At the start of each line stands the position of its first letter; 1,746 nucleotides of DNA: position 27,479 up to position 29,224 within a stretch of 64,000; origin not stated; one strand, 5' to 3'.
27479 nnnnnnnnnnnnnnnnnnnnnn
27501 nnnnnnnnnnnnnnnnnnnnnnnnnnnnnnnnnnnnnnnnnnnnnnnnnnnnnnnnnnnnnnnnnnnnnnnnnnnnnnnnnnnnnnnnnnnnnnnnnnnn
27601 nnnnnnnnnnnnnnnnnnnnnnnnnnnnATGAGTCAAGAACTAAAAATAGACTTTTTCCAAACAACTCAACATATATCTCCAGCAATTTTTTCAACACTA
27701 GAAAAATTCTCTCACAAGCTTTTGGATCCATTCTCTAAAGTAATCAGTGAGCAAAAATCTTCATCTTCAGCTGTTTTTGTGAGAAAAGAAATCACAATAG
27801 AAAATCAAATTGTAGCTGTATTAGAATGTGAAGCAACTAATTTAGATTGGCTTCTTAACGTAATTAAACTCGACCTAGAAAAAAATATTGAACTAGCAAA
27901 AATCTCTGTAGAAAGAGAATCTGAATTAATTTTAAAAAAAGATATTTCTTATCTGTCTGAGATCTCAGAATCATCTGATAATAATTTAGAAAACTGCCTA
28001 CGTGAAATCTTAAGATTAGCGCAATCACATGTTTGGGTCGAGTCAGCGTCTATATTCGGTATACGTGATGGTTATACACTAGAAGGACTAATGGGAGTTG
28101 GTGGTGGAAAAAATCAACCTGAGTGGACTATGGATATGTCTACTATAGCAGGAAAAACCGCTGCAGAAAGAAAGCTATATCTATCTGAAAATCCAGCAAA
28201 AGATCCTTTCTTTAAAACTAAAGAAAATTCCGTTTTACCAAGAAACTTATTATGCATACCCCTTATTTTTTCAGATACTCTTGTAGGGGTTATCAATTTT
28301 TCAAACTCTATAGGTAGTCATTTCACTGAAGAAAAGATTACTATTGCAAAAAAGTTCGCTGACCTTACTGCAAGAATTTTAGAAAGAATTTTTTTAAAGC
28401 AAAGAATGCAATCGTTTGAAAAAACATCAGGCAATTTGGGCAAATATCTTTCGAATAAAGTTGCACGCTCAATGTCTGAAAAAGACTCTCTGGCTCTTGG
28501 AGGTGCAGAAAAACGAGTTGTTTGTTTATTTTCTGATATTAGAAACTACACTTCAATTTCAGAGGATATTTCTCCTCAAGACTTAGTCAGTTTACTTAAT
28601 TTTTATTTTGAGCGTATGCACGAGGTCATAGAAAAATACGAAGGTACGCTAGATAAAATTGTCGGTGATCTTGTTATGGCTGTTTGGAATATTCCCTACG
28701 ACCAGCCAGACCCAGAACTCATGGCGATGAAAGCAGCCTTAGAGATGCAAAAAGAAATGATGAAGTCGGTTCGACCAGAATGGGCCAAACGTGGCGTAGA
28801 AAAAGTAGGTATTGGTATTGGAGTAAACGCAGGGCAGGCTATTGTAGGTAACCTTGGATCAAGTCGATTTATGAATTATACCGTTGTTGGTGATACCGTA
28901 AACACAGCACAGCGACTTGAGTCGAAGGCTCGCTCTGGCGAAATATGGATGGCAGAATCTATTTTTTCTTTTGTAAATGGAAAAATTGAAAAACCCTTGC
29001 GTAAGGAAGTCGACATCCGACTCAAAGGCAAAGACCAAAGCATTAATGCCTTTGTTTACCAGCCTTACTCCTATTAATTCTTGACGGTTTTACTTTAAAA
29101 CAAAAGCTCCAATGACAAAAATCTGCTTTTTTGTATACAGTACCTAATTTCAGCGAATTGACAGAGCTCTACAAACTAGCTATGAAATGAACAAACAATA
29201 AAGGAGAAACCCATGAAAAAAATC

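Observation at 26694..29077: Operon of a degenerate HD-GYP and a GAF-class III nucleotidyl cyclase with a 4-bp ATGA overlap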

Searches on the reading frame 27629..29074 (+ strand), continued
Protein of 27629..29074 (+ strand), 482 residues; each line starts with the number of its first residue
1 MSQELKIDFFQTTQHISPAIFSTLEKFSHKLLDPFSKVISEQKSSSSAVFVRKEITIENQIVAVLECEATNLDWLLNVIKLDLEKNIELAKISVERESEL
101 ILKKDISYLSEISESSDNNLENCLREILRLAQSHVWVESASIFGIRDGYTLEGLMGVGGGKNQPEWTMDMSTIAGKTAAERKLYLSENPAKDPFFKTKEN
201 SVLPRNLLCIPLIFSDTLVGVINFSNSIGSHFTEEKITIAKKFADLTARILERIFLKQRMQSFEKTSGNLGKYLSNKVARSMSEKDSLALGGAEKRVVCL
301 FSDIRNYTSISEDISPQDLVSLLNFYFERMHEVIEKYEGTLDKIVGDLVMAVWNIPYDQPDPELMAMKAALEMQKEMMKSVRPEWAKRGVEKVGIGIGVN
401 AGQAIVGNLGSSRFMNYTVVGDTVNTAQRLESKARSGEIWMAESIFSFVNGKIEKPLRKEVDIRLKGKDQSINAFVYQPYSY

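Call 50: find_encoding_contigs(protein=P0252, flank=4000, max_places=1)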
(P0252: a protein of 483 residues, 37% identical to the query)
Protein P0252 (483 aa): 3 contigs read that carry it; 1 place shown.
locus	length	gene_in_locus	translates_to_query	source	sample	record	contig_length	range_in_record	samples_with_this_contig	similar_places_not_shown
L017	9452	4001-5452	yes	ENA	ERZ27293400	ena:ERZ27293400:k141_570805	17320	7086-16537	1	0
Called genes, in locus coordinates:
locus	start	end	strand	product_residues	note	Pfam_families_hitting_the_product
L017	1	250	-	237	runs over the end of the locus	-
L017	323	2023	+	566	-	PF01266:DAO, PF16901:DAO_C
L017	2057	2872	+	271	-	-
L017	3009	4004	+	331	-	PF13487:HD_5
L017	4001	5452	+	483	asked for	PF01590:GAF, PF13185:GAF_2, PF00211:Guanylate_cyc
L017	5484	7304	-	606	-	PF01336:tRNA_anti-codon, PF00152:tRNA-synt_2, PF02938:GAD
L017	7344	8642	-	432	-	PF13393:tRNA-synt_His, PF00152:tRNA-synt_2 (faint), PF00587:tRNA-synt_2b, PF03129:HGTP_anticodon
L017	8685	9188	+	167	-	PF02643:DUF192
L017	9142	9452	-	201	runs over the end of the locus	PF07238:PilZ (weak)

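Call 51: find_encoding_contigs(protein=P0247, flank=4000, max_places=1)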
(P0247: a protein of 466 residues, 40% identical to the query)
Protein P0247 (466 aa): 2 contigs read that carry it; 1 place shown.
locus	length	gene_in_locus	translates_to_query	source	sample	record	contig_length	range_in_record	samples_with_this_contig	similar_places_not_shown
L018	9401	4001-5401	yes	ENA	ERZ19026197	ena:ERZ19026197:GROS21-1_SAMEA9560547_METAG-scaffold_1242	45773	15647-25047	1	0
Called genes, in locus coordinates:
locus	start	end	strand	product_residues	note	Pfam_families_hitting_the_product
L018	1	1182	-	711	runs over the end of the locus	-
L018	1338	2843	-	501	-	-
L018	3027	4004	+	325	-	PF13487:HD_5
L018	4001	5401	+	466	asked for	PF01590:GAF, PF13185:GAF_2, PF00211:Guanylate_cyc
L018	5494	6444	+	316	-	PF04055:Radical_SAM, PF13186:SPASM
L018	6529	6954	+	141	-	-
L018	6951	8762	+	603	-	PF22148:Fervidolysin_NPro-like, PF00082:Peptidase_S8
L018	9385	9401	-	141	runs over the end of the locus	PF00072:Response_reg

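Call 52: find_encoding_contigs(protein=P0212, flank=4000, max_places=1)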
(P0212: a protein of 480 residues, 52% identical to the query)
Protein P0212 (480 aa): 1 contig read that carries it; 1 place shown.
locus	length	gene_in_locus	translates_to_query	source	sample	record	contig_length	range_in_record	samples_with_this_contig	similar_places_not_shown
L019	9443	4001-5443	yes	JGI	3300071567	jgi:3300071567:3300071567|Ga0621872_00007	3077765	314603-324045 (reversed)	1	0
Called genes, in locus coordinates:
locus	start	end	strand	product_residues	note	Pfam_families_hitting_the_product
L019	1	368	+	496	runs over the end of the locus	PF00749:tRNA-synt_1c, PF19269:Anticodon_2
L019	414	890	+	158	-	-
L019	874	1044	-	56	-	-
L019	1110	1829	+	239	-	-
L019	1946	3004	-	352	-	PF00494:SQS_PSY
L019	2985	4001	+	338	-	-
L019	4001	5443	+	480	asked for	PF13492:GAF_3 (faint), PF01590:GAF, PF13185:GAF_2, PF00211:Guanylate_cyc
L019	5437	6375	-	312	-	PF13365:Trypsin_2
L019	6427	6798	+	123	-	-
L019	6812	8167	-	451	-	PF13091:PLDc_2, PF00614:PLDc (faint), PF13091:PLDc_2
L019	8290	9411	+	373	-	PF00155:Aminotran_1_2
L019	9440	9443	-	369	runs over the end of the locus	PF24827:AstE_AspA_cat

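Call 53: find_encoding_contigs(protein=P0246, flank=4000, max_places=1)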
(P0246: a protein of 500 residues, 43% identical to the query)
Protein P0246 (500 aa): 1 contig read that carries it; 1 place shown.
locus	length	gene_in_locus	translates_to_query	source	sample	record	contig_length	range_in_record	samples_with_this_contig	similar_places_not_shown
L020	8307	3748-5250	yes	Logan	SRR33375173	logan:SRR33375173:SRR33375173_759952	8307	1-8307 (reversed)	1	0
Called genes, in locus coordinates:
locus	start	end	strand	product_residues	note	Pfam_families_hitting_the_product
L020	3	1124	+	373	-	?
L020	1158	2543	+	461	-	PF00171:Aldedh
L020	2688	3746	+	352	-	PF13487:HD_5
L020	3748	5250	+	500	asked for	PF01590:GAF, PF13185:GAF_2, PF00211:Guanylate_cyc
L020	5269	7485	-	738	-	PF09699:Paired_CXXCH_1 (faint), PF14522:Cytochrome_C7 (faint), PF14537:Cytochrom_c3_2 (faint), PF22113:Mtrc-MtrF_II-IV_dom (faint)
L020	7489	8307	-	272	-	?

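Call 61: predict_structure(alignment_id=A3)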
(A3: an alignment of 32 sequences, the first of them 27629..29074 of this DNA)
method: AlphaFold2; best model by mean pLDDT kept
length: 482 residues; sequences in the alignment: 32
mean_pLDDT: 85.8   pTM: 0.52
mean pLDDT of the five models: 85.8, 83.9, 83.2, 82.9, 82.6
residues with pLDDT >= 90: 288; 70-90: 134; 50-70: 26; < 50: 34
segments of 3 or more residues with pLDDT < 50: 266-290, 410-415
pLDDT, mean of each block of 10 residues (from residue 1): 71 90 92 93 78 92 93 94 92 91 94 81 94 95 88 86 67 92 94 82 91 94 93 95 96 86 53 36 38 84 91 89 93 91 86 84 97 96 93 94 77 58 91 95 95 94 85 92 54
secondary structure, 60 per line:
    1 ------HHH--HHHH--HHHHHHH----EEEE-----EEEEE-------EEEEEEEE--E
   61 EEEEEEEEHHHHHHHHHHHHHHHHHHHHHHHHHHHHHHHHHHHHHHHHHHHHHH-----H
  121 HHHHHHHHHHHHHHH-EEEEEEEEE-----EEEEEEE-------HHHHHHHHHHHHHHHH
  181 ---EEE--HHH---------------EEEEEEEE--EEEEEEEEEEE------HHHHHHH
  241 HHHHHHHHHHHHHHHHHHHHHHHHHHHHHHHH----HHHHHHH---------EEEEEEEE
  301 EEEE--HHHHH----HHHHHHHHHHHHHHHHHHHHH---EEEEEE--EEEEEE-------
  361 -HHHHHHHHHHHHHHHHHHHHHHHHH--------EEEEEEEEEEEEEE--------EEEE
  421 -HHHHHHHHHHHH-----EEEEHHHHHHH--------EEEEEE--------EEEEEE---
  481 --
elements in order: H12-15 H18-24 E29-32 E38-42 E50-57 E60-68 H69-114 H120-135 E137-145 E151-157 H165-180 E184-186 E207-214 E217-227 H234-272 H277-283 E293-304 H307-311 H316-336 E340-345 E348-353 H362-386 E395-408 E417-420 H422-433 E439-442 H443-449 E458-463 E472-477

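Call 78: fold_search(model_id=the predicted structure, library=pdb)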
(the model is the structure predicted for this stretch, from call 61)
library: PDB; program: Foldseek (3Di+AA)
matches with E <= 10: 1213; with E <= 0.001: 403
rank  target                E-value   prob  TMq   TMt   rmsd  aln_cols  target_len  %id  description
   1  6fht_B                3.0e-23  1.00  0.40  0.27  15.5       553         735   18  Crystal structure of an artificial phytochrome regulated adenylate/guanylate cyclase in its dark adapted Pr form (released 2018-04-18)
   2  6fht_A                1.6e-22  1.00  0.40  0.27  16.2       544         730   18  Crystal structure of an artificial phytochrome regulated adenylate/guanylate cyclase in its dark adapted Pr form (released 2018-04-18)
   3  2w01_B                2.0e-16  1.00  0.37  0.88   2.9       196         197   31  Crystal structure of the guanylyl cyclase Cya2 (released 2008-09-30)
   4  2w01_D                5.7e-16  1.00  0.37  0.88   1.3       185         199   30  Crystal structure of the guanylyl cyclase Cya2 (released 2008-09-30)
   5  2w01_C                5.7e-16  1.00  0.37  0.87   1.7       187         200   30  Crystal structure of the guanylyl cyclase Cya2 (released 2008-09-30)
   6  1wc1_C                1.1e-15  1.00  0.37  0.91   1.9       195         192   29  Soluble adenylyl cyclase CyaC from S. platensis in complex with Rp- ATPalphaS (released 2004-12-20)
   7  3r5g_B                1.2e-15  1.00  0.37  0.88   1.7       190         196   34  Crystal structure of the adenylyl cyclase CyaB from P. aeruginosa (released 2012-01-11)
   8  1wc3_B                1.2e-15  1.00  0.37  0.88   2.0       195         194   28  Soluble adenylyl cyclase CyaC from S. platensis in complex with alpha, beta-methylene-ATP and Strontium (released 2004-12-20)
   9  1wc1_B                1.6e-15  1.00  0.37  0.89   1.7       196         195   28  Soluble adenylyl cyclase CyaC from S. platensis in complex with Rp- ATPalphaS (released 2004-12-20)
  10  3r5g_A                1.7e-15  1.00  0.36  0.86   2.0       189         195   33  Crystal structure of the adenylyl cyclase CyaB from P. aeruginosa (released 2012-01-11)
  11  2w01_A                1.8e-15  1.00  0.37  0.86   3.0       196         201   31  Crystal structure of the guanylyl cyclase Cya2 (released 2008-09-30)
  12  1wc0_A                2.0e-15  1.00  0.37  0.86   2.0       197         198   28  Soluble adenylyl cyclase CyaC from S. platensis in complex with alpha, beta-methylene-ATP (released 2004-12-20)
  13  1wc1_A                2.2e-15  1.00  0.37  0.89   1.9       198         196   28  Soluble adenylyl cyclase CyaC from S. platensis in complex with Rp- ATPalphaS (released 2004-12-20)
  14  1wc5_D                2.2e-15  1.00  0.37  0.90   1.8       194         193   28  Soluble adenylyl cyclase CyaC from S. platensis in complex with alpha, beta-methylene-ATP in presence of bicarbonate (released 2004-12-20)
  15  1wc0_B                2.3e-15  1.00  0.37  0.87   2.0       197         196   28  Soluble adenylyl cyclase CyaC from S. platensis in complex with alpha, beta-methylene-ATP (released 2004-12-20)
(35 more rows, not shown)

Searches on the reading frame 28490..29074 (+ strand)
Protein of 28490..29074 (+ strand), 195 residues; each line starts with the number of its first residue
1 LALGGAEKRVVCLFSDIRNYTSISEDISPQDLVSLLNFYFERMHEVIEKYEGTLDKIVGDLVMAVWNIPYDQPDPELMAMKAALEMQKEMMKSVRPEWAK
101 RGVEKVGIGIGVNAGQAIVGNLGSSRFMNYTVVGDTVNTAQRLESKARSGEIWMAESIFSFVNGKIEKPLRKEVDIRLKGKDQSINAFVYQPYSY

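Call 82: search_solved_structures(query=window:28490-29074:+, max_evalue=1e-17, show_alignments=5)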
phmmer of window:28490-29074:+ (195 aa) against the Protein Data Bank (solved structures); distinct sequences matched with E-value up to 1e-17: 15.
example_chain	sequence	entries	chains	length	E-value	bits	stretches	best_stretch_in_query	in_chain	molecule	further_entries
2w01_A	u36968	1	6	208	7.2e-31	110.6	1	3-162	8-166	ADENYLATE CYCLASE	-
3r5g_A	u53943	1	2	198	8.1e-31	110.4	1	7-182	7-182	CyaB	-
6fht_A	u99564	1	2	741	2.1e-30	109.1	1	2-161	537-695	Bacteriophytochrome,Adenylate cyclase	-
1wc0_A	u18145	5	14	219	9.2e-20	74.4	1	9-192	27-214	ADENYLATE CYCLASE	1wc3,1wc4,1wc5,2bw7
1wc1_A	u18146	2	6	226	9.2e-20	74.4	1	8-192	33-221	ADENYLATE CYCLASE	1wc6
5oyh_A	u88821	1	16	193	1.6e-19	73.6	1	9-184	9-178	Nucleotide cyclase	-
6aoa_A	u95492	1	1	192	2.4e-19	73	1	9-184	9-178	Bacterio-rhodopsin/guanylyl cyclase 1 fusion protein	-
6sir_A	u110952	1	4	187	4.4e-19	72.2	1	9-184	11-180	Nucleotide cyclase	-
6ao9_A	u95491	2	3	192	7.4e-19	71.4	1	9-184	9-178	Bacterio-rhodopsin/guanylyl cyclase 1 fusion protein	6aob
3et6_A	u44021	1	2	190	1.4e-18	70.6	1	10-183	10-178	Soluble guanylyl cyclase beta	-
5x4t_A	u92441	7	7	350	2.3e-18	69.8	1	11-188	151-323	Photoactivated adenylyl cyclase | Family 3 adenylate cyclase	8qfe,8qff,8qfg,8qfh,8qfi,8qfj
9f1z_A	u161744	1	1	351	2.3e-18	69.8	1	11-188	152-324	Family 3 adenylate cyclase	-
5x4u_A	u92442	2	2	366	2.6e-18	69.6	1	11-188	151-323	Photoactivated adenylyl cyclase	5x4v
4yus_A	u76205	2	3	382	3e-18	69.5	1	11-188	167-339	Family 3 adenylate cyclase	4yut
9f1w_A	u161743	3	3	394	3.1e-18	69.4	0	11-188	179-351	Family 3 adenylate cyclase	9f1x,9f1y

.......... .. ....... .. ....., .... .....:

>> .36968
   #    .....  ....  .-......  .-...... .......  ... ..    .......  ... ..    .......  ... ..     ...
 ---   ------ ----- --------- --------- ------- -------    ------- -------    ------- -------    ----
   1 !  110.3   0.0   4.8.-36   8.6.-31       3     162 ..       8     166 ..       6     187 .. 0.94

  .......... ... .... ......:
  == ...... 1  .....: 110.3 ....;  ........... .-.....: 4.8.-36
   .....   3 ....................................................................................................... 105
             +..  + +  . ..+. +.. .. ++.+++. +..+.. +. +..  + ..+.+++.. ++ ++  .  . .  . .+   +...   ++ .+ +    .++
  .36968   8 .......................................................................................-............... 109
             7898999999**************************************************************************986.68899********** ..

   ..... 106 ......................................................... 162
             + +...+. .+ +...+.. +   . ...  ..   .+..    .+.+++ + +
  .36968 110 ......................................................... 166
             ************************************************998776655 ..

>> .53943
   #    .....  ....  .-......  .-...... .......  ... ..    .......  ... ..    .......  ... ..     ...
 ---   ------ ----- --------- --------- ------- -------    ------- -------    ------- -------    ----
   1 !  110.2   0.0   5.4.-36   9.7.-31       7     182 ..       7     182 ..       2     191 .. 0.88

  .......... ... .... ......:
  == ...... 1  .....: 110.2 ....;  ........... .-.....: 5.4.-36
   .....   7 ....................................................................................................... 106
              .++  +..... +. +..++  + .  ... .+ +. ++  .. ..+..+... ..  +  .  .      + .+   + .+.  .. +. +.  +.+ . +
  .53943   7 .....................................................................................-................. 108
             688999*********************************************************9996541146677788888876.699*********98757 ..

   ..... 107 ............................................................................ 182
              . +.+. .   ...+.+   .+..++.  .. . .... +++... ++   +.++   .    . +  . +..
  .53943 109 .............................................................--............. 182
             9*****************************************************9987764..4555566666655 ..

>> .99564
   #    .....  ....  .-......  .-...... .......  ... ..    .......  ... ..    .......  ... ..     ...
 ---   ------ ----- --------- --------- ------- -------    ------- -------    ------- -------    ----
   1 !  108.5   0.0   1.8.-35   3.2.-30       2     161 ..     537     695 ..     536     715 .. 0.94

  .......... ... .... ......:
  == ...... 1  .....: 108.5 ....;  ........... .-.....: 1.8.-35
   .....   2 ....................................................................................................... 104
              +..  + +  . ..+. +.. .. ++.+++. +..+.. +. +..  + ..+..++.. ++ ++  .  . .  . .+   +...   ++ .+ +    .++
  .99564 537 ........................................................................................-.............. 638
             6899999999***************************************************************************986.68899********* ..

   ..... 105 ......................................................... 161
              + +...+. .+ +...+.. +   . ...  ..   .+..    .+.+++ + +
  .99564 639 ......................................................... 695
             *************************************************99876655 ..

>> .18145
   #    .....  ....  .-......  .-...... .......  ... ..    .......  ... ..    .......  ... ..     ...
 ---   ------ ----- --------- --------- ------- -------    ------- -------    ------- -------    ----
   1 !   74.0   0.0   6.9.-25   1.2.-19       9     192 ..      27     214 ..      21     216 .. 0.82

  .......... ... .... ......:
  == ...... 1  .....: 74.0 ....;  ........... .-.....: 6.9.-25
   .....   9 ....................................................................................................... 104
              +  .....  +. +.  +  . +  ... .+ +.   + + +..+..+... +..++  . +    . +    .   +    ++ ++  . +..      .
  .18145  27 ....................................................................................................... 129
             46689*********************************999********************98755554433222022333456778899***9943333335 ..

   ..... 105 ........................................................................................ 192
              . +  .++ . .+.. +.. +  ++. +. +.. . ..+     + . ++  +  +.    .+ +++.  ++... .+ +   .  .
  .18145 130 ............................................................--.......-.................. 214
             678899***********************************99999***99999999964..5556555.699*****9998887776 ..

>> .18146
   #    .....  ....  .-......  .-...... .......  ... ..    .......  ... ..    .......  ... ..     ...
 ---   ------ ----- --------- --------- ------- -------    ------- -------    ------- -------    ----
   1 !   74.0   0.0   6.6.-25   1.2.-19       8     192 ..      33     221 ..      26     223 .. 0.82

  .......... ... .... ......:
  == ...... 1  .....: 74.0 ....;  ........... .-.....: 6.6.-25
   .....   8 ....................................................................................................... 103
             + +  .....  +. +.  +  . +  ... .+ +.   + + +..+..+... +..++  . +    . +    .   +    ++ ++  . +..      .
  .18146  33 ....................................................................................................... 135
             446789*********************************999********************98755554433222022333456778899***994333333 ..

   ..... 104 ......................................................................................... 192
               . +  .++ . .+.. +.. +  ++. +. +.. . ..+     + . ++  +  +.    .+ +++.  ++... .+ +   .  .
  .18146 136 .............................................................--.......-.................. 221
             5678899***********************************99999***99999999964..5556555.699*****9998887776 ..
